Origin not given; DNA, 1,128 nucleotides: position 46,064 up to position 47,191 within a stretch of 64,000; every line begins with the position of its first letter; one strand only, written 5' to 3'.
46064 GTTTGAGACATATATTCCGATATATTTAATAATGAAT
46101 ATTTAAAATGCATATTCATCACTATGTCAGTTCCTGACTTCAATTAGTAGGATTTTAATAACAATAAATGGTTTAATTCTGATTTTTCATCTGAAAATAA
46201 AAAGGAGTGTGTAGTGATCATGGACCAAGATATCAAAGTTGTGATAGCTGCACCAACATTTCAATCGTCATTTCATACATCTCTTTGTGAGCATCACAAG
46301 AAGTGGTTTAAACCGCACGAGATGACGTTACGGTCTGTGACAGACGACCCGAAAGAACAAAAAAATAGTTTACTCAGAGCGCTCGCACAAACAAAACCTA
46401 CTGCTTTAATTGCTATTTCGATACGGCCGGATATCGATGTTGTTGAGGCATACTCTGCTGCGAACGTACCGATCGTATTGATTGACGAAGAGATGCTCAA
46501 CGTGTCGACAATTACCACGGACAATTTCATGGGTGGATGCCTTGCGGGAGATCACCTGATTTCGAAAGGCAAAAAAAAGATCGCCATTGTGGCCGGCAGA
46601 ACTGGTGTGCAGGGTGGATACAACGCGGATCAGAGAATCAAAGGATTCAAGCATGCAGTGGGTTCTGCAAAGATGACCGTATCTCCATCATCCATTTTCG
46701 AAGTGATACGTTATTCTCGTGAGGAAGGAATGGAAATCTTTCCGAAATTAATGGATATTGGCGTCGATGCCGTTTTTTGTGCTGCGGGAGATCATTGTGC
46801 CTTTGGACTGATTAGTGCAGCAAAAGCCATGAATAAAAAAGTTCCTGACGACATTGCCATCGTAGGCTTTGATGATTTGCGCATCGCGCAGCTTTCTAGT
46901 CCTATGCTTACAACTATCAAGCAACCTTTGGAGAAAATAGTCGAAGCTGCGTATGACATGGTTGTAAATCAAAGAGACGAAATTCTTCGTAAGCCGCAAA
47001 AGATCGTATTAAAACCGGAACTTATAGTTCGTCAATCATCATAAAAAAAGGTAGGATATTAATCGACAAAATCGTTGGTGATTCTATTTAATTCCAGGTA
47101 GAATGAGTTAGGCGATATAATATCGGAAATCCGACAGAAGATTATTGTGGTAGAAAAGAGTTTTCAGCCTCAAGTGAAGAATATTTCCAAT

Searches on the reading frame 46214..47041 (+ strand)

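Call 44: search_protein_families(library=pfam, proteins=[window:46214-47041:+], max_evalue=0.0001)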
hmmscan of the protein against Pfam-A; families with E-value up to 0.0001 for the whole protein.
window:46214-47041:+ (276 aa): 2 families
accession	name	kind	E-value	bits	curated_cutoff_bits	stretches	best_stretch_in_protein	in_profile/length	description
PF13377.12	Peripla_BP_3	-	1.7e-30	106.8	26.5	1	113-276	2-167/167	Periplasmic binding protein-like domain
PF13407.12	Peripla_BP_4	-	5.2e-14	52.8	35.1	1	11-222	3-219/258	Periplasmic binding protein domain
